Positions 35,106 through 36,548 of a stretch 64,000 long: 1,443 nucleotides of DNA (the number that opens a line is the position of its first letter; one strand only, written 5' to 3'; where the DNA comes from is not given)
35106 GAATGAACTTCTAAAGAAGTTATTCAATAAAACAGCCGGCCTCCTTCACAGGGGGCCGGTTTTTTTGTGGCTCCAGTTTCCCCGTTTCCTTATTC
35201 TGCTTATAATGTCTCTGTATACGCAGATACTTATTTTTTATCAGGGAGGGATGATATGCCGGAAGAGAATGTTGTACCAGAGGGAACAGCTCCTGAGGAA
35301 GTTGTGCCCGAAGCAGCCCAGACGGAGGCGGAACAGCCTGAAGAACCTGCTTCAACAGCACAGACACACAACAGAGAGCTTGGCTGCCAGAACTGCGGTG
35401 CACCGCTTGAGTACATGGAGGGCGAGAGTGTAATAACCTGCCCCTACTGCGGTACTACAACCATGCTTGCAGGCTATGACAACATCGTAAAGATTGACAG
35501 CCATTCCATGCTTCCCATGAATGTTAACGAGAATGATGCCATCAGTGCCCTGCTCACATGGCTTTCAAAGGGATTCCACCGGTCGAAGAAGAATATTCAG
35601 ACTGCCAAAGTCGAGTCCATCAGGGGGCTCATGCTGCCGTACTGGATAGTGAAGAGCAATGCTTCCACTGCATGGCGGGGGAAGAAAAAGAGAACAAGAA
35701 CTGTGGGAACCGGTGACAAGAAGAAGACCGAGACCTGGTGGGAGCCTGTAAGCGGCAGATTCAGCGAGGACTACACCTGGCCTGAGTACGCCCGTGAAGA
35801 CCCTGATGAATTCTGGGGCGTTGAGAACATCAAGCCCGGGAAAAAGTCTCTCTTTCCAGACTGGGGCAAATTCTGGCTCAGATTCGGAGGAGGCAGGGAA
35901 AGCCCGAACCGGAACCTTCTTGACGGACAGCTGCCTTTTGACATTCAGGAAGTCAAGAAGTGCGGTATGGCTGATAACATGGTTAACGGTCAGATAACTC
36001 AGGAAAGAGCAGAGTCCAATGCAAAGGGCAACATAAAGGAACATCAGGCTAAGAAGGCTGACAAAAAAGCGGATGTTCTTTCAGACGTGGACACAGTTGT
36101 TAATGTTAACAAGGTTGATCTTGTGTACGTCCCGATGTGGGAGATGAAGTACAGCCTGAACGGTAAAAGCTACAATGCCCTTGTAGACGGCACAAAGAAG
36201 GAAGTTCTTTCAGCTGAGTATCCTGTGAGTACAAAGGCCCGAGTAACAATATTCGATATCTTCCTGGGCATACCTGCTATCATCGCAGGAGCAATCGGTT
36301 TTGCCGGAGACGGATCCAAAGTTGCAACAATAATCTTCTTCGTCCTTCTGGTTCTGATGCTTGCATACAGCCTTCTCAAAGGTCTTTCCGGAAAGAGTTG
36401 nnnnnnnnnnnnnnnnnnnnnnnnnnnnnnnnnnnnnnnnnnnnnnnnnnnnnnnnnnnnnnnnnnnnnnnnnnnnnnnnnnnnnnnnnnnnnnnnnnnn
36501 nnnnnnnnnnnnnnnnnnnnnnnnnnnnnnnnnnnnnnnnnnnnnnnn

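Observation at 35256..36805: Uncharacterised tail-anchored zinc-ribbon protein translationally coupled to the ribosome-rescue factor ArfB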

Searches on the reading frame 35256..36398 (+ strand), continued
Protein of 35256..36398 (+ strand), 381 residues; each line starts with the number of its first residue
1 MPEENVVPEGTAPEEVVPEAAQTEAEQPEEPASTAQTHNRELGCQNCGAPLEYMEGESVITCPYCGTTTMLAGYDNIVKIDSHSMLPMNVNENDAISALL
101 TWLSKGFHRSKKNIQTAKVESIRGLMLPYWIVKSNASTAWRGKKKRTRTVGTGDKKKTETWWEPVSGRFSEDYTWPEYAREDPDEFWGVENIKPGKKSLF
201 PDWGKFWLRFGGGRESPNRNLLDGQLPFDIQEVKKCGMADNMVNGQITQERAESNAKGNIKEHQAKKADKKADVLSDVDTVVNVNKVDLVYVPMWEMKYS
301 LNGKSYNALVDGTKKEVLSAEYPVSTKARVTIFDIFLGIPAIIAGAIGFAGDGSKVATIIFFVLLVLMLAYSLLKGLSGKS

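Call 69: find_encoding_contigs(protein=P0319, flank=5000, max_places=1)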
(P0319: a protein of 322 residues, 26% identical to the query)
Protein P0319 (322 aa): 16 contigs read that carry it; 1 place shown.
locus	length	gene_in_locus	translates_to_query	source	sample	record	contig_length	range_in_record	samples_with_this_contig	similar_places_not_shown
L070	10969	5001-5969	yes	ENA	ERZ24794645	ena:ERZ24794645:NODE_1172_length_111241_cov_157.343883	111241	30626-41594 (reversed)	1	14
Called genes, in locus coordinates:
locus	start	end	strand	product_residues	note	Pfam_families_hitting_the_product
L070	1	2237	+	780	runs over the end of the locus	PF00456:Transketolase_N, PF13292:DXP_synthase_N (faint), PF02779:Transket_pyr (weak)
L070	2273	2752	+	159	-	-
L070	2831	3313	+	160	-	-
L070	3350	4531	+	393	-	PF03562:MltA, PF06725:3D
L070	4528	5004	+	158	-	PF03473:MOSC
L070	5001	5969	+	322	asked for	-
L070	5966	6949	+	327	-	-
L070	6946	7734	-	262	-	PF00106:adh_short, PF08659:KR (weak), PF23441:SDR, PF13561:adh_short_C2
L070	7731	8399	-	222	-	PF00106:adh_short, PF13561:adh_short_C2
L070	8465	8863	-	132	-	PF08570:DUF1761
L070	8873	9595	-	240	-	PF03649:UPF0014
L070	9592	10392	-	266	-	PF13847:Methyltransf_31, PF08241:Methyltransf_11, PF08242:Methyltransf_12 (weak), PF13649:Methyltransf_25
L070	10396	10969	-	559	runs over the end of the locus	PF00390:malic, PF03949:Malic_M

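Call 76: list_cluster_members(proteins=[P0167, P0183, P0132, P0134, P0141, P0150, P0079, P0080, P0160, P0196])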
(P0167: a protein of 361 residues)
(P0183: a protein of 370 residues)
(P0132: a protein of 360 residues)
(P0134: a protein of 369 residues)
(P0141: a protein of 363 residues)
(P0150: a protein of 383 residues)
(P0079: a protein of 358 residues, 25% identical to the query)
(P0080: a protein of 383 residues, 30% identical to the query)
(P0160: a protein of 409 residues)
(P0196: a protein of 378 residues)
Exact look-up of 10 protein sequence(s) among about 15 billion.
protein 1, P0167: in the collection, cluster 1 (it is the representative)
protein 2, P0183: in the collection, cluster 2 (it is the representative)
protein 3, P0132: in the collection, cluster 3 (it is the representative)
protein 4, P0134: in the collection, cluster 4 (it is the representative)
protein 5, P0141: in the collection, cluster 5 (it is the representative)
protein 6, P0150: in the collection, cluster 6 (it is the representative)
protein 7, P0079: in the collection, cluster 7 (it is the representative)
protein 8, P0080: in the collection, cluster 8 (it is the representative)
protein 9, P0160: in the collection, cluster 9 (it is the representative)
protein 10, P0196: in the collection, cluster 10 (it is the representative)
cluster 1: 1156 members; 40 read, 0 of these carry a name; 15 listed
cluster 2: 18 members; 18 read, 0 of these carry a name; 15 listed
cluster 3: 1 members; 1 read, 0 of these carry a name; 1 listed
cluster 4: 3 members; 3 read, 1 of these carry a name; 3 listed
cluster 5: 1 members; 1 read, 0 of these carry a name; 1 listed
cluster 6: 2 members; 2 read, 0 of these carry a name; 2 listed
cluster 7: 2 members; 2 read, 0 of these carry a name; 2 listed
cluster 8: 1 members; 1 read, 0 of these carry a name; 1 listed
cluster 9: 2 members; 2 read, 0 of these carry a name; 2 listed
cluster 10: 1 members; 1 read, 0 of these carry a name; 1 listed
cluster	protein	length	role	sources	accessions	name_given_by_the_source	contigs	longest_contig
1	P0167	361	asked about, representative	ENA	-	-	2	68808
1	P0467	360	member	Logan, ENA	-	-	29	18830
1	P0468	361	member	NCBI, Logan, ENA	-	-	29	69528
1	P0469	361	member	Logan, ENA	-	-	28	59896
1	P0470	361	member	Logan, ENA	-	-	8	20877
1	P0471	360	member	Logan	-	-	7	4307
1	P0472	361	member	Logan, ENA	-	-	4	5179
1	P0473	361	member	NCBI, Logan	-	-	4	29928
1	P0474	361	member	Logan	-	-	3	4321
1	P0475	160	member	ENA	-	-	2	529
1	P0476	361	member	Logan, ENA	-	-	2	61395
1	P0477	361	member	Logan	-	-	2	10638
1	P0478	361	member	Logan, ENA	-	-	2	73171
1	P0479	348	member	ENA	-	-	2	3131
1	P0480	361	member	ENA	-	-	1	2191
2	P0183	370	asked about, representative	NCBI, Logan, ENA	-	-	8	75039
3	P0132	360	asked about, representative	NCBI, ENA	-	-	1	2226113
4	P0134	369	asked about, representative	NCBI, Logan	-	-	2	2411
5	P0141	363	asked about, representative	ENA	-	-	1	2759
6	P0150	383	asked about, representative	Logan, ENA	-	-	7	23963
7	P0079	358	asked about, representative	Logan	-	-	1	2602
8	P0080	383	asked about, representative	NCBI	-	-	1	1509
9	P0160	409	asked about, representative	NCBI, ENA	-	-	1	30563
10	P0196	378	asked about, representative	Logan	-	-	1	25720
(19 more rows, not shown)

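Call 82: search_protein_families(library=pfam, proteins=[L068:3942-4994:+, L067:2635-3765:+], max_evalue=0.001)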
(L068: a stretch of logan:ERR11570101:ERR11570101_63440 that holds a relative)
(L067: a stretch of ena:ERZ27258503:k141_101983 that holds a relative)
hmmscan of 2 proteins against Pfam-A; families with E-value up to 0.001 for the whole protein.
L068:3942-4994:+ (351 aa): 13 families
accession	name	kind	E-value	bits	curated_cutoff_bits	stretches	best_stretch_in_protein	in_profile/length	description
PF13421.11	Band_7_1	-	1.2e-78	264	24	1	24-233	1-210/211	SPFH domain-Band 7 family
PF13240.11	Zn_Ribbon_1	-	2.1e-16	59.6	25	2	301-323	1-23/23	zinc-ribbon domain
PF13248.11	Zn_ribbon_3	-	6.4e-16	57.6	27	2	300-323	3-26/26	zinc-ribbon domain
PF01145.31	Band_7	-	1.2e-15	58.4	23.6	1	41-230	2-159/176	SPFH domain / Band 7 family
PF12773.13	DZR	-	2.7e-14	53.5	27.3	1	302-347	1-45/45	Double zinc ribbon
PF24460.1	DUF7575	-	7.5e-10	38.4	28.5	1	328-350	5-27/28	Domain of unknown function (DUF7575)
PF17032.10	Zn_ribbon_15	-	2e-08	35.3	28.9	0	296-320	49-73/73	zinc-ribbon family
PF14803.11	Zn_ribbon_Nudix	-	3.5e-06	27.3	25.6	0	300-310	1-11/34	Nudix N-terminal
PF24463.1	DUF7577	-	3.9e-06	26.8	28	1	328-350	4-26/27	Domain of unknown function (DUF7577)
PF18912.6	DZR_2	-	1.9e-05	24.8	27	1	302-346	10-55/56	Double zinc ribbon domain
PF09297.16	Zn_ribbon_NUD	-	0.00019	21.5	24.8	0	314-323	4-13/32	NADH pyrophosphatase zinc ribbon domain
PF10571.15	UPF0547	-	0.00035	21.1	29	0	300-320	1-21/26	Uncharacterised protein family UPF0547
PF07191.17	Zn_ribbon_6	-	0.00067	20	25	0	302-337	3-40/67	Double zinc ribbon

L067:2635-3765:+ (377 aa): 4 families
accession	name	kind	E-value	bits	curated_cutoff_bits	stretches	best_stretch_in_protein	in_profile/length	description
PF13421.11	Band_7_1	-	1.2e-71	241.1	24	1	27-234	2-209/211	SPFH domain-Band 7 family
PF14237.11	GYF_2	-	9.2e-19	67.4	25.8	1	314-362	2-50/50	GYF domain 2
PF01145.31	Band_7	-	1.8e-07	31.9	23.6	1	43-244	2-168/176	SPFH domain / Band 7 family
PF02213.21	GYF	-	0.00012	22.1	25.7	1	318-352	7-41/45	GYF domain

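Call 89: find_encoding_contigs(protein=P0255, flank=5000, max_places=1)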
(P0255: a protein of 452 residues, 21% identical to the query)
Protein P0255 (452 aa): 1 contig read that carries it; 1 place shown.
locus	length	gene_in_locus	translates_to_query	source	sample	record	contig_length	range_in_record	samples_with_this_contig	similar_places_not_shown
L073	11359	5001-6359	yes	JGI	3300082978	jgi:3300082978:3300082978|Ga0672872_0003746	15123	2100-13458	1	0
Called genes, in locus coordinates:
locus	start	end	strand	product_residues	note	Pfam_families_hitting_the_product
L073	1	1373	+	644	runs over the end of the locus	PF00437:T2SSE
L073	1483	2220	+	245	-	PF02674:Colicin_V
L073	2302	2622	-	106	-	PF04324:Fer2_BFD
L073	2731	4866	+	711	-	PF00326:Peptidase_S9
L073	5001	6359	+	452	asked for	-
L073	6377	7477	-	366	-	PF07963:N_methyl (weak), PF07596:SBP_bac_10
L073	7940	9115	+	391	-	PF02684:LpxB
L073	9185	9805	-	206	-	-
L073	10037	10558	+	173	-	PF03942:DTW (weak), PF04034:Ribo_biogen_C (weak)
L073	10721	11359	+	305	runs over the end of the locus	PF07607:DUF1570 (weak)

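Call 90: find_encoding_contigs(protein=P0083, flank=5000, max_places=1)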
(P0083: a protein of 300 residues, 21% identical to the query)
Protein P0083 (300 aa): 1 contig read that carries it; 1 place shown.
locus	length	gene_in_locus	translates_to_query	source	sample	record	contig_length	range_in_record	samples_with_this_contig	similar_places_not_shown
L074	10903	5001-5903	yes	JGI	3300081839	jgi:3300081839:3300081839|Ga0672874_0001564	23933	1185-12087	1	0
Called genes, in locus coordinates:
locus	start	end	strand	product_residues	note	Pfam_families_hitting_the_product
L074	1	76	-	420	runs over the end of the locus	?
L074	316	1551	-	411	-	PF01098:FTSW_RODA_SPOVE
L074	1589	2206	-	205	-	PF00484:Pro_CA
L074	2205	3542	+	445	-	PF00815:Histidinol_dh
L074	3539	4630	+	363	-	PF00155:Aminotran_1_2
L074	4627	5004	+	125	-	PF03168:LEA_2 (weak)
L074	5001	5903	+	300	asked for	-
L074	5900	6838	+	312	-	-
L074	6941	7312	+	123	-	-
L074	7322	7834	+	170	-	PF00583:Acetyltransf_1, PF13673:Acetyltransf_10, PF13508:Acetyltransf_7, PF08445:FR47 (weak)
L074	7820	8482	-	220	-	PF00072:Response_reg, PF00196:GerE, PF08281:Sigma70_r4_2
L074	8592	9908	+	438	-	PF16697:Yop-YscD_cpl, PF00498:FHA, PF00158:Sigma54_activat, PF14532:Sigma54_activ_2, PF07728:AAA_5 (weak), PF25601:AAA_lid_14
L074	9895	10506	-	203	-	PF07730:HisKA_3, PF13581:HATPase_c_2 (weak), PF02518:HATPase_c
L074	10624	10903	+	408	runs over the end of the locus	PF00069:Pkinase, PF07714:PK_Tyr_Ser-Thr, PF01636:APH (faint), PF03109:ABC1 (weak)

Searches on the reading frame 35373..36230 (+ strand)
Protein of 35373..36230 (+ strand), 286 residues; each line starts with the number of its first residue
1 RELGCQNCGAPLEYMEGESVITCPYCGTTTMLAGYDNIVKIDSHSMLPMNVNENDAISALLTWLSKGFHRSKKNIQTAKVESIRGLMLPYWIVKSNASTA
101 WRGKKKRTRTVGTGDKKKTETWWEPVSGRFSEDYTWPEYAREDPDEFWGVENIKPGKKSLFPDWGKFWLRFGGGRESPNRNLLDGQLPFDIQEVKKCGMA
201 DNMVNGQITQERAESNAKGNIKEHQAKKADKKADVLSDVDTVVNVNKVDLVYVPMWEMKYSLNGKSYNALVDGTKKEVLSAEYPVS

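Call 47: predict_structure(alignment_id=A2)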
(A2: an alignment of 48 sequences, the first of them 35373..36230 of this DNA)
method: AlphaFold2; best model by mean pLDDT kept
length: 286 residues; sequences in the alignment: 48
mean_pLDDT: 87.1   pTM: 0.82
mean pLDDT of the five models: 87.1, 85.8, 85.2, 83.6, 81.4
residues with pLDDT >= 90: 160; 70-90: 97; 50-70: 27; < 50: 2
segments of 3 or more residues with pLDDT < 50: none
pLDDT, mean of each block of 10 residues (from residue 1): 75 78 84 69 86 94 76 71 94 96 95 86 95 95 90 90 71 76 90 89 89 94 94 93 95 95 90 93 82
secondary structure, 60 per line:
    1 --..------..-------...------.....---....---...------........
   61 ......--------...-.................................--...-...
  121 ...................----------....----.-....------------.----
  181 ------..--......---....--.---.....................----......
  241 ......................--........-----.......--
elements in order: E20-22 E29-33 E37-40 E44-46 H53-66 E79-111 E118-139 H150-153 E160-163 H191-196 H210-230 E235-262 E265-272 E278-284
